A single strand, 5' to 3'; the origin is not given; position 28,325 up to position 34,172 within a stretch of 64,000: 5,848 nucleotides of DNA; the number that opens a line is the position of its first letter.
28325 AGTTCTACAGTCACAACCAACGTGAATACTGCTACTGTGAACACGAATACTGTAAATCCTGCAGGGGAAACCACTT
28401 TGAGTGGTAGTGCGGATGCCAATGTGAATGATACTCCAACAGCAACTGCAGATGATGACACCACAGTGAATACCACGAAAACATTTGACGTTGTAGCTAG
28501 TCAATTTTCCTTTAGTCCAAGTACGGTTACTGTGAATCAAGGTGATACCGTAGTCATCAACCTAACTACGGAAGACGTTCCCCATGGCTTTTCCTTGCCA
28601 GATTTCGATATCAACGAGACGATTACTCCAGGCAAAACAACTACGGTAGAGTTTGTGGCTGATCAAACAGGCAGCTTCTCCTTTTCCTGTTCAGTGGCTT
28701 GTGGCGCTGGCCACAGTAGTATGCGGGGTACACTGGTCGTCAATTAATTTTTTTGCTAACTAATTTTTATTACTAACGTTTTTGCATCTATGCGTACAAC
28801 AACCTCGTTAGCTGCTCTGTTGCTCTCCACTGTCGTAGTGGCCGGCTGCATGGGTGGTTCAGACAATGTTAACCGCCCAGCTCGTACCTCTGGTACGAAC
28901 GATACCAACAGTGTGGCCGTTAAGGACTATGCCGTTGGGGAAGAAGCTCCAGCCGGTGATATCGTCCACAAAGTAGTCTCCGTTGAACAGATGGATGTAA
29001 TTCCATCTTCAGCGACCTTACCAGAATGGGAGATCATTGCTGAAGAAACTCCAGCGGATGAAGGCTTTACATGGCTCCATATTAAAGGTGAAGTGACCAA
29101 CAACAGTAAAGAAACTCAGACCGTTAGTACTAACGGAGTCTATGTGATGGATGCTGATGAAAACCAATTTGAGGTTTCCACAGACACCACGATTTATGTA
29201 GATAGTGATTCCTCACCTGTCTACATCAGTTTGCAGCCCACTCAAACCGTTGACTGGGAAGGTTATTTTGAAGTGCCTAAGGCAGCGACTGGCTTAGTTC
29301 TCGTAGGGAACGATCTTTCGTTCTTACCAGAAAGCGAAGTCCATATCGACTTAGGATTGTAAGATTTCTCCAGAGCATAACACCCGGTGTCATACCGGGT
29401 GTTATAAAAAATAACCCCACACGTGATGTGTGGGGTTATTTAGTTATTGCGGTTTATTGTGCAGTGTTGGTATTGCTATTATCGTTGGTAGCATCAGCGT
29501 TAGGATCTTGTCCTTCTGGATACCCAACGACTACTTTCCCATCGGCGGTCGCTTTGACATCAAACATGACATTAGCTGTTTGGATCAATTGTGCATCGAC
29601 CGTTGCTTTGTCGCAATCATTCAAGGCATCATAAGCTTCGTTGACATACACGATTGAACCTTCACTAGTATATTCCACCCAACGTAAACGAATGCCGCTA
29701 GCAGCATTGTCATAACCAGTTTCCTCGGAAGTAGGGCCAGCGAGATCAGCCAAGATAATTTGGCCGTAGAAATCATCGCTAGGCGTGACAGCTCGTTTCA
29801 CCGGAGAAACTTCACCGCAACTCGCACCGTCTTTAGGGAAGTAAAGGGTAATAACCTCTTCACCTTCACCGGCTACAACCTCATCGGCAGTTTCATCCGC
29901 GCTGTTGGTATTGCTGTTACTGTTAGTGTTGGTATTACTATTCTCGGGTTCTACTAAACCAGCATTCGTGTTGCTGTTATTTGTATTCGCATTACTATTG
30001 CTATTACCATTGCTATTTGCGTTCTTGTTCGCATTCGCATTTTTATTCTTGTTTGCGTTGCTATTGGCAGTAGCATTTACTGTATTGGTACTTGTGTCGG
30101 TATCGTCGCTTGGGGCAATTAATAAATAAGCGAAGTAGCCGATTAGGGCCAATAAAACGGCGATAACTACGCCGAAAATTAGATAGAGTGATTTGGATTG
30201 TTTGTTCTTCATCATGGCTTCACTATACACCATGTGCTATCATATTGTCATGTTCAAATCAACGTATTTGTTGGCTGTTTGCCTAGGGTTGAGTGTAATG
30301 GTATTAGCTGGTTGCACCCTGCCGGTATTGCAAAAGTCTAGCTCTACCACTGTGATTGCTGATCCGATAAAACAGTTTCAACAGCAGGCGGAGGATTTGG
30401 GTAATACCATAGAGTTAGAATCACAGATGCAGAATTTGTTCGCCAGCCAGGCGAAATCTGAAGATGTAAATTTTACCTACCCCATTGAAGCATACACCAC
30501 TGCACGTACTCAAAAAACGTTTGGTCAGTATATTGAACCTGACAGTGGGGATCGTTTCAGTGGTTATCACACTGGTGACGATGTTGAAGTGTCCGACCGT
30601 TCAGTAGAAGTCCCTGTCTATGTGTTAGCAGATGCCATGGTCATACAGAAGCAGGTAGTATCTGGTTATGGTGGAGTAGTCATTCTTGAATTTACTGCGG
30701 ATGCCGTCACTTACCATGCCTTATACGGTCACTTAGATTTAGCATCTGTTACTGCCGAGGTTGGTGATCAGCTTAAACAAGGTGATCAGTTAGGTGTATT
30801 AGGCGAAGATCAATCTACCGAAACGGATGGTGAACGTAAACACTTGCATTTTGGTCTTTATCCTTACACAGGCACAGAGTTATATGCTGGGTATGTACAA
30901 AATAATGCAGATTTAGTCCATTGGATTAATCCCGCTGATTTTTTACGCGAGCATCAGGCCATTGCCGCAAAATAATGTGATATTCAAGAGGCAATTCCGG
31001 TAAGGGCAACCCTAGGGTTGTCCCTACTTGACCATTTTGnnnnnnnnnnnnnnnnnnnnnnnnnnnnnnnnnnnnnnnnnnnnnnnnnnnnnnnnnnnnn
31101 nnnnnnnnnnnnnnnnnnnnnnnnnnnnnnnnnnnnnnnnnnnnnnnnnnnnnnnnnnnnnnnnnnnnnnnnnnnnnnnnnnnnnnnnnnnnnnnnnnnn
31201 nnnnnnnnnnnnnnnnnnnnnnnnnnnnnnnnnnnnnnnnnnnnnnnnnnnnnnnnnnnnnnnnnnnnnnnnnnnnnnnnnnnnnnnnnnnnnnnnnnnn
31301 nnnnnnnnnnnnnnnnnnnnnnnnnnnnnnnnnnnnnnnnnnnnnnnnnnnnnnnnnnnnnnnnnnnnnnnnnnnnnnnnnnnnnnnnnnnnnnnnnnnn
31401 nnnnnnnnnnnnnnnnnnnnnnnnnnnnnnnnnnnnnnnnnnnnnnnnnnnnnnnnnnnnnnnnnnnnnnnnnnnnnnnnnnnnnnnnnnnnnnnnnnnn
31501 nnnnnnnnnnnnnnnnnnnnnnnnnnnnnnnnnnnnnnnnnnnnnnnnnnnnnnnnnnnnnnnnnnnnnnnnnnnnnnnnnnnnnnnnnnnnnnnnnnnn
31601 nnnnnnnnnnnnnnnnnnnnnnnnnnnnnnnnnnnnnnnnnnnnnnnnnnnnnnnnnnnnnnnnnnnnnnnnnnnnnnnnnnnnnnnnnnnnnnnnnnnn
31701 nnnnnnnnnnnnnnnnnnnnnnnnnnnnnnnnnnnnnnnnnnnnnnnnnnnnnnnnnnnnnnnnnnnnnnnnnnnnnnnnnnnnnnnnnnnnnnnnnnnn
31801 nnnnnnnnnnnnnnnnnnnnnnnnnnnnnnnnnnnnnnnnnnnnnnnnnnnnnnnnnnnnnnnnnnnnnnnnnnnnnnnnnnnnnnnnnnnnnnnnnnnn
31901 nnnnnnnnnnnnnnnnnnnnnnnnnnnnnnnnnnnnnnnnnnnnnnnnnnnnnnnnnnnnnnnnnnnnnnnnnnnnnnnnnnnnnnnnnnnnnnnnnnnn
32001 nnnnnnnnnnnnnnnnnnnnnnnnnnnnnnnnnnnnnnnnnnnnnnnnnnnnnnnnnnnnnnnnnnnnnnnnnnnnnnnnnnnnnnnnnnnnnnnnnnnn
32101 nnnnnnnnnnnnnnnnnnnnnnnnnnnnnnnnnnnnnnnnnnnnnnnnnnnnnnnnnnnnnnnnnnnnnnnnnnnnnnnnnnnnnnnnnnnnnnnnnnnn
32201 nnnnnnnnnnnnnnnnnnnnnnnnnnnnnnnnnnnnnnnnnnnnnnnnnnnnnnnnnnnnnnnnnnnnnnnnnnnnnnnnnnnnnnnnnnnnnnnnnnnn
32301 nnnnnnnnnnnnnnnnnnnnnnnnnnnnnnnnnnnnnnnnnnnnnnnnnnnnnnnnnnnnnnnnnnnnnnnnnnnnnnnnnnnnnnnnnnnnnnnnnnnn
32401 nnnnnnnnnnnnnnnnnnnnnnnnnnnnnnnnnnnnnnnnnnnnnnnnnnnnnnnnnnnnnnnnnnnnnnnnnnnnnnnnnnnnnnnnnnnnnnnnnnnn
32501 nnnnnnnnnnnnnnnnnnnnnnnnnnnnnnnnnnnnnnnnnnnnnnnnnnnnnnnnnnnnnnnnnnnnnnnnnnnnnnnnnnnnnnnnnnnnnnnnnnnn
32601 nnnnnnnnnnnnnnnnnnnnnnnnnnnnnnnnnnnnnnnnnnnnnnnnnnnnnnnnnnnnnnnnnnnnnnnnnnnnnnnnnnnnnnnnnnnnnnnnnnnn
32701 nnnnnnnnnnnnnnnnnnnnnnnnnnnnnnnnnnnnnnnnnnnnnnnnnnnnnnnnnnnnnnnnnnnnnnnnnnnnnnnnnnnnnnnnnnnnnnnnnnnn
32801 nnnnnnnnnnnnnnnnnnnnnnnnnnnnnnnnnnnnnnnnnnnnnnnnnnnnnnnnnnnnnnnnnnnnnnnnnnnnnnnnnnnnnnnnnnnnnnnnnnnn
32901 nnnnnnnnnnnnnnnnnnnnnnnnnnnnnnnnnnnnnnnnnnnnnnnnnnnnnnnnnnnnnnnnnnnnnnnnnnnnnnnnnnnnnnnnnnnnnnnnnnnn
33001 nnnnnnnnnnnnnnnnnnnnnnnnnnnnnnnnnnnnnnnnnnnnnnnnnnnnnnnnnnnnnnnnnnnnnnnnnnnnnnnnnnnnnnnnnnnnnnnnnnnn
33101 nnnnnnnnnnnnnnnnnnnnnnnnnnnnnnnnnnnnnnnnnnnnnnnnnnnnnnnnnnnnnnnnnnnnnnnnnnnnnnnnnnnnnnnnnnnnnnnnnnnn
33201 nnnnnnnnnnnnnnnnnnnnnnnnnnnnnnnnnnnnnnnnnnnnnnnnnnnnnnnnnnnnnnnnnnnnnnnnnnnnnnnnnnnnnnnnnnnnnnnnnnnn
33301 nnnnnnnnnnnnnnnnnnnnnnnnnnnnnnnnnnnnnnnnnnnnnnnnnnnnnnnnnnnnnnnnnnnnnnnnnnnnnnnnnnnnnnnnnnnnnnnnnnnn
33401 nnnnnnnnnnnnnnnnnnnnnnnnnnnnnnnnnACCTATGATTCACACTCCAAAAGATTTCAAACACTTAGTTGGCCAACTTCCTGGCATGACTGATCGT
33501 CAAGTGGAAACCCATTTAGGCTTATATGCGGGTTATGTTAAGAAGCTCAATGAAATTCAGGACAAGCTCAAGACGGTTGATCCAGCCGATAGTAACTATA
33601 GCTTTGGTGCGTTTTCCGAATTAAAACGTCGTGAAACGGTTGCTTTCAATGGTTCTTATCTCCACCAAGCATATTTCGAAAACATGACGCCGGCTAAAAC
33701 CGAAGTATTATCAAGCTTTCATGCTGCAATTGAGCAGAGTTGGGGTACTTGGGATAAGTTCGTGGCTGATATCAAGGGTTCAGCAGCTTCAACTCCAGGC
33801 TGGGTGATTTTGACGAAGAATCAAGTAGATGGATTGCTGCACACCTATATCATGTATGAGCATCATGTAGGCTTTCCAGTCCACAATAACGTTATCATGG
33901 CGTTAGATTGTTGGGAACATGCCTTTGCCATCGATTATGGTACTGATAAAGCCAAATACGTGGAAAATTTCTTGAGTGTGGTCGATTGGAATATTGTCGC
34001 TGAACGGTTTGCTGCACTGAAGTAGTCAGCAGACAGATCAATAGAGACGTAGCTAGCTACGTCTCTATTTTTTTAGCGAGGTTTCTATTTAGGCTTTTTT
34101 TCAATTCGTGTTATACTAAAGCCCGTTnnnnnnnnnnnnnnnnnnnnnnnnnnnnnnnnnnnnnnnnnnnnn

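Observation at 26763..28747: Two adjacent secreted copper-site cupredoxins: an amicyanin-like type-1 Cu domain fused to 11 DxDxDG Ca-binding-like repeats, and a lipoprotein with a CuA-type binuclear motif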

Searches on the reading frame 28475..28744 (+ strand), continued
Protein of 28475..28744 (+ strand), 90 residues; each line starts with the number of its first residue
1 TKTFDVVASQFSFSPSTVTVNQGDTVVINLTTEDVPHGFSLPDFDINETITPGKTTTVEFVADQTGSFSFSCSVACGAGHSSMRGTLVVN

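Call 90: search_protein_families(library=pfam, proteins=[L053:10430-12061:+, L063:418-2127:+, L053:13558-15120:-, L095:11280-12599:+, L054:9537-10892:+, L033:3372-5108:+, L078:8757-10160:+, L049:4753-6819:+, L064:9196-10965:+, L075:5766-7229:+], max_evalue=0.001)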
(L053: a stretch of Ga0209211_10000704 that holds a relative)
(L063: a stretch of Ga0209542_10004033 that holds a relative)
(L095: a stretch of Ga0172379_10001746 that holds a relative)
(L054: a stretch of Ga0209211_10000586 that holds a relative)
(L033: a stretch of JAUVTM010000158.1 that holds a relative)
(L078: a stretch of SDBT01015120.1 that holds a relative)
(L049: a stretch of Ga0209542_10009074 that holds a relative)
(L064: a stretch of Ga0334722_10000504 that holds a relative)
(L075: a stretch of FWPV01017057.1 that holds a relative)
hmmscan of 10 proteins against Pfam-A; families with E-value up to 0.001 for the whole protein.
L053:10430-12061:+ (544 aa): 0 families

L063:418-2127:+ (570 aa): 2 families
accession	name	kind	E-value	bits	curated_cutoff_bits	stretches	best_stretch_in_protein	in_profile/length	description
PF00999.27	Na_H_Exchanger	-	8.5e-50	170.1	26.2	1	14-368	3-365/375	Sodium/hydrogen exchanger, transmembrane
PF02254.24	TrkA_N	-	2.3e-22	79.9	23.8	1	410-525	1-116/116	TrkA-N domain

L053:13558-15120:- (521 aa): 1 family
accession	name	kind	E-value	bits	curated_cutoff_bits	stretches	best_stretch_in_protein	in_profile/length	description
PF02652.20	Lactate_perm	-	1.3e-110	371.1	27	1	5-513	4-521/522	L-lactate permease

L095:11280-12599:+ (440 aa): 1 family
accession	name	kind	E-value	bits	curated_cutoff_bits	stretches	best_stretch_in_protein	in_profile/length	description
PF01757.29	Acyl_transf_3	-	4.1e-24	85.7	31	1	114-424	7-324/326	Acyltransferase domain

L054:9537-10892:+ (452 aa): 2 families
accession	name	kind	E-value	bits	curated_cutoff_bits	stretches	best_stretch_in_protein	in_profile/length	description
PF00939.25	Na_sulph_symp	-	7.2e-54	184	27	1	22-451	14-466/472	Sodium:sulfate symporter transmembrane region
PF03600.22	CitMHS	-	1.1e-51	176.4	31.9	1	50-400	2-336/336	Citrate transporter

L033:3372-5108:+ (579 aa): 1 family
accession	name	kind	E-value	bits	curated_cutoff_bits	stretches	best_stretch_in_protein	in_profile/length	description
PF12801.12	Fer4_5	-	8.6e-05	22.9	22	1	329-361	3-34/48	4Fe-4S binding domain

L078:8757-10160:+ (468 aa): 2 families
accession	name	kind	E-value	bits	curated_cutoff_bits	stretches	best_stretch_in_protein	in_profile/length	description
PF03116.20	NQR2_RnfD_RnfE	-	1.5e-23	84.1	27.7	2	352-466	173-288/296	NQR2, RnfD, RnfE family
PF04205.19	FMN_bind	-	2.3e-06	28.6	22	1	77-154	3-73/77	FMN-binding domain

L049:4753-6819:+ (689 aa): 8 families
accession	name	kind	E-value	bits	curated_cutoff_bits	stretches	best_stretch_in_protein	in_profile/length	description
PF01902.24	Diphthami_syn_2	-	1.4e-66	224.6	23.2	1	463-684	2-217/219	Diphthamide synthase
PF00733.27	Asn_synthase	-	8e-49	167.6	21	2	202-344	3-143/354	Asparagine synthase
PF13537.11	GATase_7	-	4.7e-21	75.5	25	1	56-151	14-122/123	Glutamine amidotransferase domain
PF13522.11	GATase_6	-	2.5e-16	60.3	27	1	38-146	9-130/130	Glutamine amidotransferase domain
PF24167.1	DUF7411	-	5.9e-11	42.7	28.7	1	218-289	3-69/194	Family of unknown function (DUF7411)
PF06508.19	QueC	-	3.5e-07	30.4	22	0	221-279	5-61/210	Queuosine biosynthesis protein QueC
PF03054.22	tRNA_Me_trans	-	5.3e-07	29.9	20.6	0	220-281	5-75/202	tRNA methyl transferase HUP domain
PF01171.26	ATP_bind_3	-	4.3e-05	23.7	27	0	221-281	5-69/182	PP-loop family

L064:9196-10965:+ (590 aa): 2 families
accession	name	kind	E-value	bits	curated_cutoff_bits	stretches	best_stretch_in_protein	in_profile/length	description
PF07676.18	PD40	-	1.3e-06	28.6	20.9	0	374-386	14-26/38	WD40-like Beta Propeller Repeat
PF04277.18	OAD_gamma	-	0.00078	20.5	27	0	26-77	6-57/76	Oxaloacetate decarboxylase, gamma chain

L075:5766-7229:+ (488 aa): 0 families
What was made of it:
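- NapH-like Fer4_5 domain fused to CuA (L033, call 90).
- Tried and rejected: Large membrane proteins near family genes as hidden subunit I. They turned out to be transporters, an acyltransferase, or RnfD/NapH-like proteins (call 90).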

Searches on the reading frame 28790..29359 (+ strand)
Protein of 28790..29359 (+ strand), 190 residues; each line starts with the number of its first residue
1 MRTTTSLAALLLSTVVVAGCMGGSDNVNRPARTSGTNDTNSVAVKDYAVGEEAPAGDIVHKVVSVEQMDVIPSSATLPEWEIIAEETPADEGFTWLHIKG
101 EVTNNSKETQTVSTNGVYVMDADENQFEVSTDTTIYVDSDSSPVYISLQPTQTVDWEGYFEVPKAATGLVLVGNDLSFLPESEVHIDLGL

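Call 3: search_protein_families(library=pfam, proteins=[window:28790-29359:+], max_evalue=0.01)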
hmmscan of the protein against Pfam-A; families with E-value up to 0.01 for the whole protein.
window:28790-29359:+ (190 aa): 1 family
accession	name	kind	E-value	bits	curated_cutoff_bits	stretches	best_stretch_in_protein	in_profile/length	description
PF11611.13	DUF4352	-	2.4e-07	31.5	25.9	1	47-172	1-111/122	Domain of unknown function (DUF4352)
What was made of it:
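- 28790..29362 (+): DUF4352 lipoprotein, 43 bp downstream of P2; possibly co-transcribed. Pfam DUF4352 (call 3).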

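Call 50: search_protein_families(library=ncbifam, proteins=[window:28790-29359:+], max_evalue=0.01)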
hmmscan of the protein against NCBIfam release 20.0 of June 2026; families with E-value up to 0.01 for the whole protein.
window:28790-29359:+ (190 aa): 0 families

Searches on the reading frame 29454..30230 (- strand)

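Call 3: search_protein_families(library=pfam, proteins=[window:29454-30230:-], max_evalue=0.01)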
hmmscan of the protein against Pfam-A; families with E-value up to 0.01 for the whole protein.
window:29454-30230:- (258 aa): 2 families
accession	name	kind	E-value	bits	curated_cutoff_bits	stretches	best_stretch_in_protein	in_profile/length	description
PF22251.1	PFF1_TM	-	0.00046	20.2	32.3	1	11-117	93-203/300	Vacuolar membrane protease, transmembrane domain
PF14851.11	FAM176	-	0.0089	16.3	31.5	0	9-113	18-116/152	FAM176 family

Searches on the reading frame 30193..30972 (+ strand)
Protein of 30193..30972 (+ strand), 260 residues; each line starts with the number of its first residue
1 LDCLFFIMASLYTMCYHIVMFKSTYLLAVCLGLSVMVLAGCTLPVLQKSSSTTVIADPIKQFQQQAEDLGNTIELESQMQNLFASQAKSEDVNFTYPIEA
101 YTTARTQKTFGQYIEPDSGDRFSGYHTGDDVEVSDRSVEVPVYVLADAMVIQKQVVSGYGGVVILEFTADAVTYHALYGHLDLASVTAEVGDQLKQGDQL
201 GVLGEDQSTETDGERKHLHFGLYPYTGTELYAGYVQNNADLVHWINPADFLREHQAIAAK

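Call 3: search_protein_families(library=pfam, proteins=[window:30193-30972:+], max_evalue=0.01)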
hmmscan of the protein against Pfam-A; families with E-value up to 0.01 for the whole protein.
window:30193-30972:+ (260 aa): 1 family
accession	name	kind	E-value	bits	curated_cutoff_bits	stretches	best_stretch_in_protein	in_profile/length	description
PF01551.29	Peptidase_M23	-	1.1e-11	45.2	28.7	1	125-223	2-88/96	Peptidase family M23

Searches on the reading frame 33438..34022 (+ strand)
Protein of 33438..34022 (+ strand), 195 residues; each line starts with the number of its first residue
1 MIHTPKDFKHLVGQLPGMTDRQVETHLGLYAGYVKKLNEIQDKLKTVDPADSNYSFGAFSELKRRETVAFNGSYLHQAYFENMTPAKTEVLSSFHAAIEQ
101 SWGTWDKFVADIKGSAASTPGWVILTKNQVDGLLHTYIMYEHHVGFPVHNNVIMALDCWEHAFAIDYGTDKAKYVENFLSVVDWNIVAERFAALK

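Call 3: search_protein_families(library=pfam, proteins=[window:33438-34022:+], max_evalue=0.01)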
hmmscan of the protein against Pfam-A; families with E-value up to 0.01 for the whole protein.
window:33438-34022:+ (195 aa): 1 family
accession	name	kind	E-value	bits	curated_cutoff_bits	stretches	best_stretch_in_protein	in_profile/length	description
PF02777.23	Sod_Fe_C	-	7.4e-21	74.6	20.9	1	94-190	5-102/102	Iron/manganese superoxide dismutases, C-terminal domain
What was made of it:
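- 33438..34025 (+): Fe/Mn superoxide dismutase; conserved synteny partner about 5 kb downstream. Pfam Sod_Fe_C (call 3).
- Checked: The Fe/Mn SOD at 33438-34025 is confirmed (call 3).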
